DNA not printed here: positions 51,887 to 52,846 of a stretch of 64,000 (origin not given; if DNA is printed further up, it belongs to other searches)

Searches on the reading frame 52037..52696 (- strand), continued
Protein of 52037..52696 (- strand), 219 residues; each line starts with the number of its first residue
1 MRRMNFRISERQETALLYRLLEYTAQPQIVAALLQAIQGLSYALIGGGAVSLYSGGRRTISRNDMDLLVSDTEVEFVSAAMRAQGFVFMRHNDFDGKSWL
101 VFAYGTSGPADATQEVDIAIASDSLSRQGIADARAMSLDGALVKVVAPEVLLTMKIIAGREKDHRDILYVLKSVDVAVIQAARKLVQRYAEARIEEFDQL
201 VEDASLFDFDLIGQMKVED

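Call 51: find_encoding_contigs(protein=P0157, flank=3000, max_places=4)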
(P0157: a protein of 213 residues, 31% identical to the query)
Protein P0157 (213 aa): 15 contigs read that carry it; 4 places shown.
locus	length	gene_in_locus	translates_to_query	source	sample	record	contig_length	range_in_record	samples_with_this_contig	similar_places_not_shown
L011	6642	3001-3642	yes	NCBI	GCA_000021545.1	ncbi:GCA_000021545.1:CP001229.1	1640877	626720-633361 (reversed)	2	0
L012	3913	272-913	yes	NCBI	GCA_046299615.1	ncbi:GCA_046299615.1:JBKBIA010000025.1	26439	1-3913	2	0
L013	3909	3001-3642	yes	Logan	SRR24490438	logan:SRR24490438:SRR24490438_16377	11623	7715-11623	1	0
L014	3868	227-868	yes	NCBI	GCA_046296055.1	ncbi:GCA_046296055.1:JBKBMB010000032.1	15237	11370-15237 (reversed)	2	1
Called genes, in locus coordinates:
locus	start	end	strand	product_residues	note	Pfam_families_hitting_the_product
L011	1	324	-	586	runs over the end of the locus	PF01612:DNA_pol_A_exo1, PF00476:DNA_pol_A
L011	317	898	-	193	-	PF00857:Isochorismatase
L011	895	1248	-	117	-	PF21157:DksA_N, PF01258:zf-dskA_traR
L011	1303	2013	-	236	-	PF13557:Phenol_MetA_deg (weak)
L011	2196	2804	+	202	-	PF08534:Redoxin, PF00578:AhpC-TSA, PF02630:SCO1-SenC, PF13905:Thioredoxin_8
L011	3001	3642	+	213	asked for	-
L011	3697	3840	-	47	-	-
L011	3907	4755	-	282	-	PF01609:DDE_Tnp_1, PF13612:DDE_Tnp_1_3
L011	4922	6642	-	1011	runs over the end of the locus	PF00873:ACR_tran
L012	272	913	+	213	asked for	-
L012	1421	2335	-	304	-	PF02881:SRP54_N, PF01656:CbiA (faint), PF25199:nSTAND_NTPase5 (faint), PF06414:Zeta_toxin (faint), PF13604:AAA_30 (weak), PF00448:SRP54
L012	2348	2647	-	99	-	PF02699:YajC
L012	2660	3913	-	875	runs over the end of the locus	PF01411:tRNA-synt_2c, PF07973:tRNA_SAD, PF02272:DHHA1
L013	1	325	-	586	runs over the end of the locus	PF01612:DNA_pol_A_exo1, PF00476:DNA_pol_A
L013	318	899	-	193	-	PF00857:Isochorismatase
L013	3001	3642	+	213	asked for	-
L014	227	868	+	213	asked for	-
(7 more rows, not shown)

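Call 52: find_encoding_contigs(protein=P0155, flank=3000, max_places=2)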
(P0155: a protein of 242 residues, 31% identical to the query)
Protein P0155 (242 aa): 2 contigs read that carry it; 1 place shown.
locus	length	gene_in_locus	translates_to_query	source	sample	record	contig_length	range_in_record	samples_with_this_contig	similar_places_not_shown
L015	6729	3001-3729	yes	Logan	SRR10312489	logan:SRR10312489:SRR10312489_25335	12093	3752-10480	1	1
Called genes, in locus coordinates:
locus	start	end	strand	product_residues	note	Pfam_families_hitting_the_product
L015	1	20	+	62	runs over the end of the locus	-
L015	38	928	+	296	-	PF01702:TGT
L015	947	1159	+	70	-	-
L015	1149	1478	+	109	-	-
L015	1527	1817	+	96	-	-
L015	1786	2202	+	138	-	-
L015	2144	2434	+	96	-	-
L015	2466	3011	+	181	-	PF00574:CLP_protease, PF25145:NfeD1b_N (weak)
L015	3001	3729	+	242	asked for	PF19502:DUF6036 (faint), PF08843:AbiEii (weak)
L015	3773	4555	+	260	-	-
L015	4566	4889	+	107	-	-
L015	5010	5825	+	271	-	PF01507:PAPS_reduct, PF06508:QueC (faint)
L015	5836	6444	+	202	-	PF02511:Thy1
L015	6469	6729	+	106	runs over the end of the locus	-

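Call 53: find_encoding_contigs(protein=P0160, flank=3000, max_places=2)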
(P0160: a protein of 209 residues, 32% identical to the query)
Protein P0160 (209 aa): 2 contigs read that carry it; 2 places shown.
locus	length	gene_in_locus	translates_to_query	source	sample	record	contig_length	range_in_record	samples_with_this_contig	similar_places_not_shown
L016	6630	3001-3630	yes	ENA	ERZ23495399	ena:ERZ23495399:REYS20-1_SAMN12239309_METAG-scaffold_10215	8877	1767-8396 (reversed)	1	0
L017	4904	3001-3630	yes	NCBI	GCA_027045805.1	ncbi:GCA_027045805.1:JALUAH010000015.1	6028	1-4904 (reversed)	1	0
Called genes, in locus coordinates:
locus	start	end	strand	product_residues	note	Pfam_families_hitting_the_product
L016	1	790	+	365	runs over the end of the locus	PF00712:DNA_pol3_beta, PF02767:DNA_pol3_beta_2, PF02768:DNA_pol3_beta_3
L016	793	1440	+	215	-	-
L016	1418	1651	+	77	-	-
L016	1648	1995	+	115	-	-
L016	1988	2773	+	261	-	-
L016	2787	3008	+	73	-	-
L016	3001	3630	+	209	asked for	-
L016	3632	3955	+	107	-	-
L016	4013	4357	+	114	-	-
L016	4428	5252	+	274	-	-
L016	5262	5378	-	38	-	-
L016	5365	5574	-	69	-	-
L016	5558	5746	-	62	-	-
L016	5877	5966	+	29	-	-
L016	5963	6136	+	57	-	-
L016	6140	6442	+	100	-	-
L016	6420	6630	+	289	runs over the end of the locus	-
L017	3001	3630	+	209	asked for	-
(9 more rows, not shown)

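Call 54: find_encoding_contigs(protein=P0161, flank=3000, max_places=2)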
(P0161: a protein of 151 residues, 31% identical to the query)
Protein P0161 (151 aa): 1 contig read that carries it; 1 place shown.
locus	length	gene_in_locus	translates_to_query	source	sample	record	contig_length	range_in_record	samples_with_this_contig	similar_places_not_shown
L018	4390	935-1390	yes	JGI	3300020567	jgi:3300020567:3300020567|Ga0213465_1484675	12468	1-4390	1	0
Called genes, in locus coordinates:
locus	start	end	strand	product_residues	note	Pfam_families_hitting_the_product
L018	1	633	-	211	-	?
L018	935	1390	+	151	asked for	-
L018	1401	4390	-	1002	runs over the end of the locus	PF00580:UvrD-helicase, PF01443:Viral_helicase1 (faint), PF13245:AAA_19, PF13361:UvrD_C, PF13538:UvrD_C_2 (faint)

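Call 61: search_dna_similar(query=window:52037-52696:-, collection=phages, mode=protein, max_evalue=0.01, max_rows=20)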
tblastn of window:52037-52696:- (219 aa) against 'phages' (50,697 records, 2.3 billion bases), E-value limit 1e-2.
No match.

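Call 67: find_encoding_contigs(protein=P0158, flank=3500, max_places=2)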
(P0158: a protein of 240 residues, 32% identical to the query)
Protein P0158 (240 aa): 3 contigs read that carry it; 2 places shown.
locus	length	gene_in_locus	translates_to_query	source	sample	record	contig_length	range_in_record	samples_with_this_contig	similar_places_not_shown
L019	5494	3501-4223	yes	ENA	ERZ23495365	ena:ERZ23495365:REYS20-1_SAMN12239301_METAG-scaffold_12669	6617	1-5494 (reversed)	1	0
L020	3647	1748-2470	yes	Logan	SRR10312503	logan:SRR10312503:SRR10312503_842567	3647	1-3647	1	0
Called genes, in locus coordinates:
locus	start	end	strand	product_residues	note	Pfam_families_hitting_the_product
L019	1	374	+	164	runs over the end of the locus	PF00910:RNA_helicase (weak), PF01695:IstB_IS21 (weak)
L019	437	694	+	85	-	-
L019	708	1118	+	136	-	-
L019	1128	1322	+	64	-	-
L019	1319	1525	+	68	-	-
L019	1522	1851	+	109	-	-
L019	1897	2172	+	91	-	-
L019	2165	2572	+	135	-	PF01402:RHH_1 (faint)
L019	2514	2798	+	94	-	-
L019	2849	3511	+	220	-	PF00574:CLP_protease (weak), PF25145:NfeD1b_N (weak)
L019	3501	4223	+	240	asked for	PF19502:DUF6036 (faint), PF08843:AbiEii (weak)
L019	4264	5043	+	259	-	-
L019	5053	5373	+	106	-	-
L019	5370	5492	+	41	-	?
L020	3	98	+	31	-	?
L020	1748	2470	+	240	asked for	PF19502:DUF6036 (faint), PF08843:AbiEii (weak)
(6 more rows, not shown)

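Call 68: find_encoding_contigs(protein=P0156, flank=3500, max_places=2)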
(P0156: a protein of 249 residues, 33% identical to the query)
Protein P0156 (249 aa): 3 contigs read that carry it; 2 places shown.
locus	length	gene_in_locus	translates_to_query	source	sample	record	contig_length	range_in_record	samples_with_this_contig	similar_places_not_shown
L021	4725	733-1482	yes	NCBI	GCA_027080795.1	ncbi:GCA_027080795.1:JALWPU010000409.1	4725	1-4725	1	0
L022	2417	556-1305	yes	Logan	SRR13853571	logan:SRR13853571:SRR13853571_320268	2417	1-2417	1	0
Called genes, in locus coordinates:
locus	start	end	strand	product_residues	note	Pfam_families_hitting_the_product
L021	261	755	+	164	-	PF24608:PDDEXK_15 (weak), PF01870:Hjc (weak)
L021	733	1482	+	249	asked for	PF19502:DUF6036 (faint), PF08843:AbiEii (faint)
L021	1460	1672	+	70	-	-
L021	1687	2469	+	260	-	-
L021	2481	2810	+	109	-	-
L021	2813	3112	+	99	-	-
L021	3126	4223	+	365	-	PF00712:DNA_pol3_beta, PF02767:DNA_pol3_beta_2, PF02768:DNA_pol3_beta_3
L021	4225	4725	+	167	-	?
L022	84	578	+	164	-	PF24608:PDDEXK_15 (weak), PF01870:Hjc (weak)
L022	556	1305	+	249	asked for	PF19502:DUF6036 (faint), PF08843:AbiEii (faint)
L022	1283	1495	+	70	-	-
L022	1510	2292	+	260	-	-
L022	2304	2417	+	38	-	?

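Call 69: search_protein_families(library=phrogs, proteins=[L015:3773-4555:+, L016:1988-2773:+, L021:1687-2469:+, L016:2787-3008:+, L021:1460-1672:+, L002:7511-7951:+, L002:6712-7518:+, L015:4566-4889:+], max_evalue=0.01)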
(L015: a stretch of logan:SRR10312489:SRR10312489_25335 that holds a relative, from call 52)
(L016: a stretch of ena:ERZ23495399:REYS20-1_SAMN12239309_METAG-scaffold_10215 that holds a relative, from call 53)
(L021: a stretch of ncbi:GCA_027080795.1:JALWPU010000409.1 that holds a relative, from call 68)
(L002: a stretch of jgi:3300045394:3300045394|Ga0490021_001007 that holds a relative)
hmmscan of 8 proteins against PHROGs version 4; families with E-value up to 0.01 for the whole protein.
L015:3773-4555:+ (260 aa): 2 families
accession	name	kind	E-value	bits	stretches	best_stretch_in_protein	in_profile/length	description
phrog_17202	-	unknown function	2.6e-12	48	1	11-188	67-236/305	-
phrog_15077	-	unknown function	5.6e-07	30.3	1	18-99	10-89/546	-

L016:1988-2773:+ (261 aa): 3 families
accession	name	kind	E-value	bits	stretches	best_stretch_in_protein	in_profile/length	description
phrog_17202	-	unknown function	3.5e-12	47.6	1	22-158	75-203/305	-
phrog_15609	-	unknown function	8.1e-06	26.4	1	23-119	10-100/316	-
phrog_15077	-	unknown function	1.3e-05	25.9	1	23-127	12-110/546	-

L021:1687-2469:+ (260 aa): 3 families
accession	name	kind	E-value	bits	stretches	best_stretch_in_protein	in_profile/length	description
phrog_17202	-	unknown function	2.1e-10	41.7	1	11-182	67-230/305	-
phrog_15077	-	unknown function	1.1e-08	35.9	1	18-96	10-86/546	-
phrog_15609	-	unknown function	0.00074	20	1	21-115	15-97/316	-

L016:2787-3008:+ (73 aa): 0 families

L021:1460-1672:+ (70 aa): 0 families

L002:7511-7951:+ (146 aa): 0 families

L002:6712-7518:+ (268 aa): 0 families

L015:4566-4889:+ (107 aa): 0 families

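Call 79: fold_search(model_id=the predicted structure, library=viral)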
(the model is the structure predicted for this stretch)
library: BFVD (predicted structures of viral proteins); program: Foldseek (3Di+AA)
matches with E <= 10: 676; with E <= 0.001: 11
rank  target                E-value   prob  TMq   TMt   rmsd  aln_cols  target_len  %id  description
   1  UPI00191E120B         8.8e-06  1.00  0.45  0.52   5.3       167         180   18  (no name look-up for this kind of identifier)
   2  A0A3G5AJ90            3.3e-05  1.00  0.40  0.20  13.1       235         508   13  DUF7275 domain-containing protein [Sylvanvirus sp.]
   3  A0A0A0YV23            1.4e-04  1.00  0.33  0.21  13.6       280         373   11  Ac18 [Lymantria dispar multicapsid nuclear polyhedrosis virus]
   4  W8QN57                2.4e-04  1.00  0.35  0.24  12.8       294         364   10  Uncharacterized protein [Chloriridovirus anopheles1]
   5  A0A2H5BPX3            2.6e-04  1.00  0.35  0.33   6.1       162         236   17  Uncharacterized protein [Vibrio phage Vp_R1]
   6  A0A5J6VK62            2.9e-04  1.00  0.39  0.45   8.4       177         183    8  LicD family protein [Megaviridae environmental sample]
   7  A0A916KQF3            2.9e-04  1.00  0.36  0.20  12.2       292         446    9  Uncharacterized protein [Mythimna separata entomopoxvirus 'L']
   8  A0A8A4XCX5            3.1e-04  1.00  0.36  0.36  12.3       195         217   15  Uncharacterized protein [Phoenicurus auroreus parvoviridae sp.]
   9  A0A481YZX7            4.7e-04  1.00  0.39  0.37   5.1       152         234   14  LicD family protein [Marseillevirus LCMAC202]
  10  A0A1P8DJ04            5.6e-04  1.00  0.38  0.55   4.9       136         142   18  (no name in the UniProt tables at hand)
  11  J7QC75                6.5e-04  1.00  0.44  0.47   7.0       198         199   13  Uncharacterized protein [Alphaspiravirus yamagawaense]
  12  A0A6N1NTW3            1.4e-03  1.00  0.39  0.35   6.5       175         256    9  Putative orfan [Tupanvirus soda lake]
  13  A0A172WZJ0            1.8e-03  1.00  0.44  0.25   9.4       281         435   11  ORF-120 [Catopsilia pomona nucleopolyhedrovirus]
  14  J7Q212                1.8e-03  1.00  0.42  0.42  12.0       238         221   13  Uncharacterized protein [Alphaspiravirus yamagawaense]
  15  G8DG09                1.8e-03  1.00  0.38  0.32  14.2       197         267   11  (no name in the UniProt tables at hand)
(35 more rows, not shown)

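Call 82: find_related_loci(query=A1, collection=genome_contigs, flank=5000)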
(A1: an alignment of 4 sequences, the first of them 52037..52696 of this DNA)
Query A1 (219 aa) in genome_contigs; peptide patterns used: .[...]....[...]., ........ (x = any residue, [..] = any of these).
103 stretches matched a pattern, but none encodes a relative of the query by tblastn (E <= 1e-3).

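Call 84: find_related_loci(query=A4, collection=genome_contigs, flank=4000)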
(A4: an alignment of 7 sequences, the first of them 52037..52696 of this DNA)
Query A4 (219 aa) in genome_contigs; peptide patterns used: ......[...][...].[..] (x = any residue, [..] = any of these).
27 stretches matched a pattern, but none encodes a relative of the query by tblastn (E <= 1e-3).

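Call 85: find_related_loci(query=A1, collection=metagenome_contigs, flank=3000)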
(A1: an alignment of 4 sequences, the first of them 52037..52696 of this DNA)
Query A1 (219 aa) in metagenome_contigs; peptide patterns used: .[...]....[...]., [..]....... (x = any residue, [..] = any of these).
366 stretches matched a pattern, but none encodes a relative of the query by tblastn (E <= 1e-3).
